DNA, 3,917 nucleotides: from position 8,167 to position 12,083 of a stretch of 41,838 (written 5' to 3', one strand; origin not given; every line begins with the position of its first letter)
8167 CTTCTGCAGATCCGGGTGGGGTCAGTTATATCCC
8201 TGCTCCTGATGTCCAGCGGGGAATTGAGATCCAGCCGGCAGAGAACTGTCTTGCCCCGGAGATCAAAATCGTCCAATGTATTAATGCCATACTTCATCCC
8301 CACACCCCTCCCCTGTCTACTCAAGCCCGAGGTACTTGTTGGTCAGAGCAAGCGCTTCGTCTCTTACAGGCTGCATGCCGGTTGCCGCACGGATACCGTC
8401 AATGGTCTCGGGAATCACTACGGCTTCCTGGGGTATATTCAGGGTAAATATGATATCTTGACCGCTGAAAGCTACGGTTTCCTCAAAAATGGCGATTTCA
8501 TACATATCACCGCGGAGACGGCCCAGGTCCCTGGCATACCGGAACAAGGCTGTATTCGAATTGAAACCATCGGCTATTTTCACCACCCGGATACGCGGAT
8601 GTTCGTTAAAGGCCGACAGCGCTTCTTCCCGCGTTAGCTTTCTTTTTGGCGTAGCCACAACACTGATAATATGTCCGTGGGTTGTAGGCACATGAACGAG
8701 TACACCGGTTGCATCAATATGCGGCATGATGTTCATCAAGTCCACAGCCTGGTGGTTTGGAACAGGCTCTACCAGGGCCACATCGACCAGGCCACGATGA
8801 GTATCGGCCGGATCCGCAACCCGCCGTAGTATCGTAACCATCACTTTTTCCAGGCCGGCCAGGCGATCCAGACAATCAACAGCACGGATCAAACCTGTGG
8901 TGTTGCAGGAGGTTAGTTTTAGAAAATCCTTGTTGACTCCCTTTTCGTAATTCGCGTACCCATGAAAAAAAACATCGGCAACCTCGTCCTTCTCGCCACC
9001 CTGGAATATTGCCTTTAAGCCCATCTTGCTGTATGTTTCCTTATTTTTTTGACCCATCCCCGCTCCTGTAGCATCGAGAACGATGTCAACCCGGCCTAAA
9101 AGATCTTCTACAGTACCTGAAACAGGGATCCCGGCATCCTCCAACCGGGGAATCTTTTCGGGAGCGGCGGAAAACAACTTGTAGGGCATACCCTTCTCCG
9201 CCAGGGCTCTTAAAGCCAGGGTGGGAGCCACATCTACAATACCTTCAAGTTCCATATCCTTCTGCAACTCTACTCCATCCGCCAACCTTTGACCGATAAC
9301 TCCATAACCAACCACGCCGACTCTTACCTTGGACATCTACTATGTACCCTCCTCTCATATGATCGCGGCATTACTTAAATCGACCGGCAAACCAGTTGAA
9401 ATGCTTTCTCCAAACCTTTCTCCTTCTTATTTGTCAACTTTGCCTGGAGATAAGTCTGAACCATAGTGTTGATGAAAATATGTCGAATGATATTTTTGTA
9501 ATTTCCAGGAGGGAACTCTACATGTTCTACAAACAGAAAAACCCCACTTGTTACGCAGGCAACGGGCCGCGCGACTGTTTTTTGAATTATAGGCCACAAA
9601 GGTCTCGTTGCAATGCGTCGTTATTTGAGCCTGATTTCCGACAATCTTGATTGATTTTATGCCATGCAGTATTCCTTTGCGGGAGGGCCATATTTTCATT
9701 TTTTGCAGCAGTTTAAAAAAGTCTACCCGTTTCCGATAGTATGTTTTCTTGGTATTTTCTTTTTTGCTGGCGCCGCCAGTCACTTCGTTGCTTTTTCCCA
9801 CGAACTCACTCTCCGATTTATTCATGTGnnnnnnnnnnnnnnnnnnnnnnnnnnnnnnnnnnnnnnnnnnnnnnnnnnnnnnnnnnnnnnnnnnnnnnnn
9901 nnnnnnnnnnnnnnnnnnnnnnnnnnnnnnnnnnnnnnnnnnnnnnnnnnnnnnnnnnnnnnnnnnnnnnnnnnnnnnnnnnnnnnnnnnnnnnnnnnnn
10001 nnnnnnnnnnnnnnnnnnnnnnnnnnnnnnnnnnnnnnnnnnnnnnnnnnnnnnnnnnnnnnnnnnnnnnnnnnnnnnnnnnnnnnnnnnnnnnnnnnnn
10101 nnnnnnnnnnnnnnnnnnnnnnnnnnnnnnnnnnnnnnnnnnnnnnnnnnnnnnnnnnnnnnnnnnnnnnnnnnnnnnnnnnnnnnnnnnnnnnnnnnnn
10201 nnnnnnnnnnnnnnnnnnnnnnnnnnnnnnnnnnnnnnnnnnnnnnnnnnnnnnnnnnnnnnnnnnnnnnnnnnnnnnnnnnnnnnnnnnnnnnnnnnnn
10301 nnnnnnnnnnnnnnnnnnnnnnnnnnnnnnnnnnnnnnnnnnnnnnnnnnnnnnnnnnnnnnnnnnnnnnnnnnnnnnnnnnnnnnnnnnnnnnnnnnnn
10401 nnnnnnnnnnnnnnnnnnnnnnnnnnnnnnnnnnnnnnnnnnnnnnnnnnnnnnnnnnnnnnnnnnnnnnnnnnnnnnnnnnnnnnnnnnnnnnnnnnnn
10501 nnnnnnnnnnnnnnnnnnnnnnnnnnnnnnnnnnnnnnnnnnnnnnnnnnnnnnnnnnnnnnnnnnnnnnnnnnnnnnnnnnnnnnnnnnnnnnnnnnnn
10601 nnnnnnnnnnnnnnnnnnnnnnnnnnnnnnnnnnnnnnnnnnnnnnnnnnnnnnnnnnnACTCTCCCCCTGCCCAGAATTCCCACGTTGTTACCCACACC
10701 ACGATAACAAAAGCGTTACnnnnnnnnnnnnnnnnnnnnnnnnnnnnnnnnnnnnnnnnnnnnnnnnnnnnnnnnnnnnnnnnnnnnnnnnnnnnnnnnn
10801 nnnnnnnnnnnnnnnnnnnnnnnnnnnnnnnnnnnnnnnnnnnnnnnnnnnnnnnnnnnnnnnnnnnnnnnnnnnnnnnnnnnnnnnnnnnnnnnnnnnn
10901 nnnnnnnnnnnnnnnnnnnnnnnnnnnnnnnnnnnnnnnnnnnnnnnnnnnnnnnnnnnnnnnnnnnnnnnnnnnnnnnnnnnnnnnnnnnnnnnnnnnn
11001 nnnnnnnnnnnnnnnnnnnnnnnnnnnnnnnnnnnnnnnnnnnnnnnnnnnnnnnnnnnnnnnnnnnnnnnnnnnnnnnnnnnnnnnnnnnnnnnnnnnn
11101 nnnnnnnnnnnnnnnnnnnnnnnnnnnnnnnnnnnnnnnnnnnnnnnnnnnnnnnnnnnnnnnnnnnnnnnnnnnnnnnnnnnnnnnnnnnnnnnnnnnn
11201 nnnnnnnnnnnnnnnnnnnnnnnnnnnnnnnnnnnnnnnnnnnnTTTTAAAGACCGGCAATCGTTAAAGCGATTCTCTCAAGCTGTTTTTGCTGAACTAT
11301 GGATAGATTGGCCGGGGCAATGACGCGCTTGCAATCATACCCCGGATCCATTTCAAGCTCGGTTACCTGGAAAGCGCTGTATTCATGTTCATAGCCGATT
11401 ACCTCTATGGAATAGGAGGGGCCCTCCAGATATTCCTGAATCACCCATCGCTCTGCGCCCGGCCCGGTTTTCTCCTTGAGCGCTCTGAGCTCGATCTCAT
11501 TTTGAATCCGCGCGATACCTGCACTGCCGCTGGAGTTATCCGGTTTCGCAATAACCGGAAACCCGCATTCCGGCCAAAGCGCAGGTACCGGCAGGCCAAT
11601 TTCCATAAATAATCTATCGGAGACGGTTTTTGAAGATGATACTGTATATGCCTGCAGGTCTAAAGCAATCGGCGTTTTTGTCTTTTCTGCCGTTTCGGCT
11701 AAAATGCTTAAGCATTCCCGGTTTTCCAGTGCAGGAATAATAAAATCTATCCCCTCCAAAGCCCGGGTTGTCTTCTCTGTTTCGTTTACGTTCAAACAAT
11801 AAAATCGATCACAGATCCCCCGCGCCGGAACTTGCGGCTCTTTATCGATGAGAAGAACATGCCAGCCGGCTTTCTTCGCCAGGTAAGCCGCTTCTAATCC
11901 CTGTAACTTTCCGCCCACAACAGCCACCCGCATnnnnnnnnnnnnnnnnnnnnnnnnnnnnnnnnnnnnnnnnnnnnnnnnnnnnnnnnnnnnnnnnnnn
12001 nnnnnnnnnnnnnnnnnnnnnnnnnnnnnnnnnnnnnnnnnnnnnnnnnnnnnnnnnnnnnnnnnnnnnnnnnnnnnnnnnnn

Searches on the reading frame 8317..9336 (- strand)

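Call 6: search_protein_families(library=ncbifam, proteins=[window:8317-9336:-])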
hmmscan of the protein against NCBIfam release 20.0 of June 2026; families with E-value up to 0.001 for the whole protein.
window:8317-9336:- (339 aa): 5 families
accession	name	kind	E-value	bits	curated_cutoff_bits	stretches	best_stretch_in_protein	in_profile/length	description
NF003251.0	PRK04207.1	equivalog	3.4e-118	394.6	185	1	3-338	2-337/343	type II glyceraldehyde-3-phosphate dehydrogenase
TIGR01546.1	GAPDH-II_archae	equivalog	4.1e-91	305.6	232.9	1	6-338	1-332/333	phosphorylating glyceraldehyde-3-phosphate dehydrogenase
TIGR01921.1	DAP-DH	equivalog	2.4e-05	23.7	180.6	1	1-35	1-35/324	diaminopimelate dehydrogenase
NF011456.0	PRK14874.1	equivalog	0.00014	21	223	0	203-278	230-310/346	aspartate-semialdehyde dehydrogenase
NF005830.0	PRK07729.1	equivalog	0.00065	18.7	546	0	83-246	90-264/343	glyceraldehyde-3-phosphate dehydrogenase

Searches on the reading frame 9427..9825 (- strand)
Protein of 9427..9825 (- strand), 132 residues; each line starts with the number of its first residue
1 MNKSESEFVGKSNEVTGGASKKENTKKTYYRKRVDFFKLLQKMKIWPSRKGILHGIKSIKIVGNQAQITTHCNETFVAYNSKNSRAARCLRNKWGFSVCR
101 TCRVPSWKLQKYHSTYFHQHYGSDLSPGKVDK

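Call 6: search_protein_families(library=ncbifam, proteins=[window:9427-9825:-])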
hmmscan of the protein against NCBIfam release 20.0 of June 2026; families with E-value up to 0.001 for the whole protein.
window:9427-9825:- (132 aa): 2 families
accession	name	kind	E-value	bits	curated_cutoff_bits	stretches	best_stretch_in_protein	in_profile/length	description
TIGR03912.1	PylS_Nterm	equivalog_domain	5e-36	122.9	51.15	1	32-120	1-89/89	pyrrolysine--tRNA(Pyl) ligase small subunit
NF007083.1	PRK09537.1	equivalog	1.1e-16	61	550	1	38-118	8-88/425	pyrrolysine--tRNA(Pyl) ligase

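Call 7: search_protein_families(library=pfam, proteins=[window:9427-9825:-])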
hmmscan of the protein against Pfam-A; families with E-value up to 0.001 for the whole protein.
window:9427-9825:- (132 aa): 0 families

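Call 8: find_homologous_proteins(query=window:9427-9825:-, max_evalue=0.001)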
Query window:9427-9825:- (132 aa): 149 proteins with E <= 0.001 among 149 candidates; the best 120 are listed.
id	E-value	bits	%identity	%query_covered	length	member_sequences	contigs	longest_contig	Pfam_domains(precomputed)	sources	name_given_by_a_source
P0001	1.1e-75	270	94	94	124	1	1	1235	-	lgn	-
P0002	3.5e-59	216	83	80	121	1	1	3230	-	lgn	-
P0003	3.7e-49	184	78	78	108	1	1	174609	-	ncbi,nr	ncbi:MAG: pyrrolysine--tRNA(Pyl) ligase small subunit [Bacillota bacterium]|nr:pyrrolysine--tRNA(Pyl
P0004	8.1e-49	183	67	93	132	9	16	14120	-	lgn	-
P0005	1.5e-48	182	76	78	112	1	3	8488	-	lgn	-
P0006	1.8e-48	182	73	79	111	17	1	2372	-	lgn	-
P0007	2.5e-48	181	75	78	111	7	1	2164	-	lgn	-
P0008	2.5e-48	181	78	78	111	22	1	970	-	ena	-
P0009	1.3e-47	179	75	81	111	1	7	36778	-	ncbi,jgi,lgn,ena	-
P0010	3.3e-47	178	68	86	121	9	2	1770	-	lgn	-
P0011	4.4e-47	177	72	83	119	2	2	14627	-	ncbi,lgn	ncbi:MAG: pyrrolysine--tRNA(Pyl) ligase small subunit [Bacillota bacterium]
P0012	4.8e-47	177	78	77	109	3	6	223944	-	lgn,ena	-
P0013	6.3e-47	177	76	77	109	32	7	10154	-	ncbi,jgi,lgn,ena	-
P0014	7.0e-47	177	77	77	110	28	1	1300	-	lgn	-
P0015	1.6e-46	175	71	83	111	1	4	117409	-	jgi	jgi:pyrrolysyl-tRNA synthetase-like protein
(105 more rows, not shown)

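Call 10: find_related_loci(query=A1, collection=genome_contigs, flank=6000)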
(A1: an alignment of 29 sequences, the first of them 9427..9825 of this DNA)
Query A1 (132 aa) in genome_contigs; peptide patterns used: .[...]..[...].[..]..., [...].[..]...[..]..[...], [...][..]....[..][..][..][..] (x = any residue, [..] = any of these).
599 stretches matched a pattern (row limit reached: there are more); 514 encode a relative of the query (tblastn E <= 1e-3); the best 80 are kept; 80 distinct loci.
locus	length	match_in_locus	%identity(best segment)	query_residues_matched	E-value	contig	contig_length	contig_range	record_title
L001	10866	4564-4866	81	26-126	6e-53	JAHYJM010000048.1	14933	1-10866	MAG: Bacillota bacterium isolate KA22 NODE_1984_length_14933_cov_5.460084, whole genome shotgun sequence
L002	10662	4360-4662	79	26-126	2e-52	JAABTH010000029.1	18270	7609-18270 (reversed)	MAG: Bacillota bacterium isolate S22.Bin020 Scaffold_26, whole genome shotgun sequence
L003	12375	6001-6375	66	2-126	1e-51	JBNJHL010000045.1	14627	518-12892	MAG: Bacillota bacterium isolate Y22_0dBSd3.bin.77 NODE_3542_length_14627_cov_4.081842, whole genome shotgun sequence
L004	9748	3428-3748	72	23-129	2e-51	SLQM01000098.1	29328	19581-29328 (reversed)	MAG: Syntrophomonadaceae bacterium isolate CSSed165cm_530 CSSed16-5cm-2642, whole genome shotgun sequence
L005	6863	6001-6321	75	26-132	3e-51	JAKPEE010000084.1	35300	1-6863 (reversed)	MAG: Bacillota bacterium isolate JPMR_maxbin.103 k141_828675, whole genome shotgun sequence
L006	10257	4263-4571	76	26-128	5e-51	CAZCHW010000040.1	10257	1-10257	MAG TPA_asm: uncultured Syntrophomonadaceae bacterium isolate SRP241326_co3_172 genome assembly, contig: NODE_7833_lengt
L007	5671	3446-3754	74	23-125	1e-50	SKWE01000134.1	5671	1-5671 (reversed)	MAG: Syntrophomonadaceae bacterium isolate CSSed162cmB_188 CSSed16-2cmB-71504, whole genome shotgun sequence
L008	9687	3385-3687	78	26-126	9e-50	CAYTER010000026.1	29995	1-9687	MAG TPA_asm: uncultured Syntrophomonadaceae bacterium isolate binchicken_co168_36 genome assembly, contig: NODE_2676_len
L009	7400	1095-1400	74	25-126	4e-48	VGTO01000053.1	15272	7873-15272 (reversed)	MAG: Bacillota bacterium isolate K_DeepCast_150m_m2_056 K_DeepCast_150m_m2_056_Ga0194126_10007425, whole genome shotgun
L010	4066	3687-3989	73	26-126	2e-47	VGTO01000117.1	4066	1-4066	MAG: Bacillota bacterium isolate K_DeepCast_150m_m2_056 K_DeepCast_150m_m2_056_Ga0194126_10047672, whole genome shotgun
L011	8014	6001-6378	60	9-131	6e-47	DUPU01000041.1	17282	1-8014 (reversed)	MAG TPA_asm: Clostridia bacterium isolate AS08sgBPME_346 67957_AS08, whole genome shotgun sequence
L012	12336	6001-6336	65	18-128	9e-47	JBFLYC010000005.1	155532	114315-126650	MAG: Bacillota bacterium isolate MAG074 MAG074_5, whole genome shotgun sequence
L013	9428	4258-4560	70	26-126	2e-46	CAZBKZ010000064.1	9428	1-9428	MAG TPA_asm: uncultured Syntrophomonadaceae bacterium isolate SRP241341_co1_200 genome assembly, contig: NODE_7516_lengt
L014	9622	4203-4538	64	17-128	3e-46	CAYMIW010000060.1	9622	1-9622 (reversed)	MAG TPA_asm: uncultured Syntrophomonadaceae bacterium isolate SRP241326_co4_268 genome assembly, contig: NODE_8622_lengt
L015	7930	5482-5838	62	16-132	3e-46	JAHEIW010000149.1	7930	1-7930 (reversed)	MAG: Deltaproteobacteria bacterium isolate Ww513 NODE_32369_length_7930_cov_19.520041, whole genome shotgun sequence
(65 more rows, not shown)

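Call 12: find_encoding_contigs(protein=P0001, flank=3000, max_places=4)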
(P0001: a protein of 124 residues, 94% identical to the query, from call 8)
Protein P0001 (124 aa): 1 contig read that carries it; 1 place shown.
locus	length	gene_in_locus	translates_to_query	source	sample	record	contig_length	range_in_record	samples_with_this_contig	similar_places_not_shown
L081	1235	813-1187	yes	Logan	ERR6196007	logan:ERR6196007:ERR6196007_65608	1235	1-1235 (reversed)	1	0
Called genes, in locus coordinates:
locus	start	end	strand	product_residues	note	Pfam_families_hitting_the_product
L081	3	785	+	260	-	?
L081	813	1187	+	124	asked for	-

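Call 13: find_encoding_contigs(protein=P0002, flank=3000, max_places=4)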
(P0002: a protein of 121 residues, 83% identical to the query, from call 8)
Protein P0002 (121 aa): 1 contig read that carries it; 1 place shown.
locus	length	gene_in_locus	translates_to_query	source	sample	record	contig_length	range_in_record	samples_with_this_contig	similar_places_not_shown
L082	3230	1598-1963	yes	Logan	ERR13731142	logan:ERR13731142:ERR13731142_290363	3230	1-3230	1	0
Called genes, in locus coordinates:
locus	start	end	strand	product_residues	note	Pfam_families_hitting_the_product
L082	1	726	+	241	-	?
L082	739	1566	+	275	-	PF21455:PylD_N, PF01262:AlaDh_PNT_C (weak), PF01488:Shikimate_DH (faint)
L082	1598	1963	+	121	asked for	-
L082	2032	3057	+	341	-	PF01113:DapB_N (weak), PF02800:Gp_dh_C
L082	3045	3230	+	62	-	?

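Call 14: find_encoding_contigs(protein=P0004, flank=3000, max_places=6)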
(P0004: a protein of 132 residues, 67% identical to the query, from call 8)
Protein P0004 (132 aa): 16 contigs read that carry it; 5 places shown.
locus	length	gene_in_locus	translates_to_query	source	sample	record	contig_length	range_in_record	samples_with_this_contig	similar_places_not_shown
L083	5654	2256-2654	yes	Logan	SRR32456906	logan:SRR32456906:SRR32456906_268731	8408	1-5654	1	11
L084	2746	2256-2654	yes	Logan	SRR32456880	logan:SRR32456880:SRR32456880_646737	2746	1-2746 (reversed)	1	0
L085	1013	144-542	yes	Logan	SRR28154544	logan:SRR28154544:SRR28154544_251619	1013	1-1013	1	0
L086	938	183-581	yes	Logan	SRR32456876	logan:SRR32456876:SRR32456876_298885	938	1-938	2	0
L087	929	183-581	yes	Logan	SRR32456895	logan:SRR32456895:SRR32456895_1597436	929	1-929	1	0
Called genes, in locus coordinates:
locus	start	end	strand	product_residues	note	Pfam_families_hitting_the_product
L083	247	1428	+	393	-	PF21360:PylC-like_N (weak), PF02655:ATP-grasp_3, PF02222:ATP-grasp (weak), PF07478:Dala_Dala_lig_C (weak)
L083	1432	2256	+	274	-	PF21455:PylD_N, PF02826:2-Hacid_dh_C (weak), PF01262:AlaDh_PNT_C (weak), PF01488:Shikimate_DH (weak)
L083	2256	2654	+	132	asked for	-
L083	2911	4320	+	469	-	-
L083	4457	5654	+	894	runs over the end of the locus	PF04932:Wzy_C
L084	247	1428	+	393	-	PF21360:PylC-like_N (weak), PF02655:ATP-grasp_3, PF02222:ATP-grasp (weak), PF07478:Dala_Dala_lig_C (weak)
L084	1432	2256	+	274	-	PF21455:PylD_N, PF02826:2-Hacid_dh_C (weak), PF01262:AlaDh_PNT_C (weak), PF01488:Shikimate_DH (weak)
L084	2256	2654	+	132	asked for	-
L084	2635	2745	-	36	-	?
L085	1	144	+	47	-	?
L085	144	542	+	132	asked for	-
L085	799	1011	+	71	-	?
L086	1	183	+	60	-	?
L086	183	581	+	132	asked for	-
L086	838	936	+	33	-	?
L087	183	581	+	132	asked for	-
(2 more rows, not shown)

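Call 53: find_encoding_contigs(protein=window:9427-9825:-, flank=3000, max_places=6)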
Protein window:9427-9825:- (132 aa): no gene with exactly this product is on record in the collection.

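Call 60: find_related_loci(query=A1, collection=metagenome_contigs, flank=5000)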
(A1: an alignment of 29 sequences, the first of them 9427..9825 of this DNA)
Query A1 (132 aa) in metagenome_contigs; peptide patterns used: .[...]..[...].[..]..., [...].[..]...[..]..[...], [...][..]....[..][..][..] (x = any residue, [..] = any of these).
600 stretches matched a pattern (row limit reached: there are more); 483 encode a relative of the query (tblastn E <= 1e-3); the best 80 are kept; 80 distinct loci.
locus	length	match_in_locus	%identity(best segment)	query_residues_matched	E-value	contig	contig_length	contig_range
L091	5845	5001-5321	75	26-132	1e-51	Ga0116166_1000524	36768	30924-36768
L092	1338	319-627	76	26-128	2e-53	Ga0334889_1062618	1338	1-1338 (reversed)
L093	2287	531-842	74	22-125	8e-51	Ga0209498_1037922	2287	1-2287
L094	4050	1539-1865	72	18-126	2e-49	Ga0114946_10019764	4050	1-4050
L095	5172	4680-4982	73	26-126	8e-48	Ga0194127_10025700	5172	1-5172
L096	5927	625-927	72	26-126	7e-47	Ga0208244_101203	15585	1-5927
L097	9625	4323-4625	70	26-126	1e-46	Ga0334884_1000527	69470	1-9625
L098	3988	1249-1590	60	15-128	3e-46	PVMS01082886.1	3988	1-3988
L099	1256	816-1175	58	7-126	3e-48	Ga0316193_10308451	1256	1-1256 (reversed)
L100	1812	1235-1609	53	4-128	1e-46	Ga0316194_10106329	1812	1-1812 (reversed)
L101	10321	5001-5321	66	19-126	6e-46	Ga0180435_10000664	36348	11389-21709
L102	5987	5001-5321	65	27-132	1e-45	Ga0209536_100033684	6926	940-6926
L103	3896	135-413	74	34-126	1e-45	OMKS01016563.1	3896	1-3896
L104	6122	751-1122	52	5-128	1e-45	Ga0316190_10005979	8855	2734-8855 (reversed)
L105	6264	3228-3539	65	29-131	1e-45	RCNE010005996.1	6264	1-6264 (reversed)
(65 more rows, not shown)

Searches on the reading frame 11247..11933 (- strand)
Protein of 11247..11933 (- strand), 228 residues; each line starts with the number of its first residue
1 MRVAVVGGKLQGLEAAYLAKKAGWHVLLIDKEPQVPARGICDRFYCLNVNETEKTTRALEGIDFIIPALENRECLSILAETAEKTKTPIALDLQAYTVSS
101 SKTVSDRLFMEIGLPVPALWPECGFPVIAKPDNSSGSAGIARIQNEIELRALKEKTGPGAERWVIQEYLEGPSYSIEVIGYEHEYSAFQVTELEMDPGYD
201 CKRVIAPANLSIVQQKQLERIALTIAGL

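Call 6: search_protein_families(library=ncbifam, proteins=[window:11247-11933:-])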
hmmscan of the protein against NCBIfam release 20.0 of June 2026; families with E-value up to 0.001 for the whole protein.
window:11247-11933:- (228 aa): 11 families
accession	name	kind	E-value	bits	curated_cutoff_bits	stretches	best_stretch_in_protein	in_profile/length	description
TIGR03909.1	pyrrolys_PylC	equivalog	3.9e-78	262.8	248.3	1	2-226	1-224/374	3-methylornithine--L-lysine ligase PylC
NF002563.0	PRK02186.1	subfamily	9.5e-09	34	625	1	122-222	140-243/890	argininosuccinate lyase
NF009402.0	PRK12767.1-1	equivalog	6.3e-06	25.2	218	1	119-170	143-194/329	carbamoyl phosphate synthase-like protein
NF009403.0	PRK12767.1-2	equivalog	9.3e-06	25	286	1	123-179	142-194/342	carbamoyl phosphate synthase-like protein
NF009405.0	PRK12767.1-4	equivalog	1.2e-05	24.5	390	1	21-179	24-195/320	carbamoyl phosphate synthase-like protein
TIGR01205.1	D_ala_D_alaTIGR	subfamily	2.6e-05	23.4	245.65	1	122-195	144-217/318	D-alanine--D-alanine ligase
NF004679.0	PRK06019.1-5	equivalog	6e-05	22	326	1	1-222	3-234/376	5-(carboxyamino)imidazole ribonucleotide synthase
NF009406.0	PRK12767.1-5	equivalog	9.2e-05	21.7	271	1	122-178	146-198/327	carbamoyl phosphate synthase-like protein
NF006766.0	PRK09288.1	equivalog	0.00032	19.6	339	0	2-71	14-85/396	formate-dependent phosphoribosylglycinamide formyltransferase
NF053643.1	Ddl_archaea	equivalog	0.00051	19.1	500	1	61-226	61-241/367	putative pseudomurein biosynthesis ATP-grasp protein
NF002378.0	PRK01372.1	subfamily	0.00051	18.8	243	1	122-196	132-202/305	D-alanine--D-alanine ligase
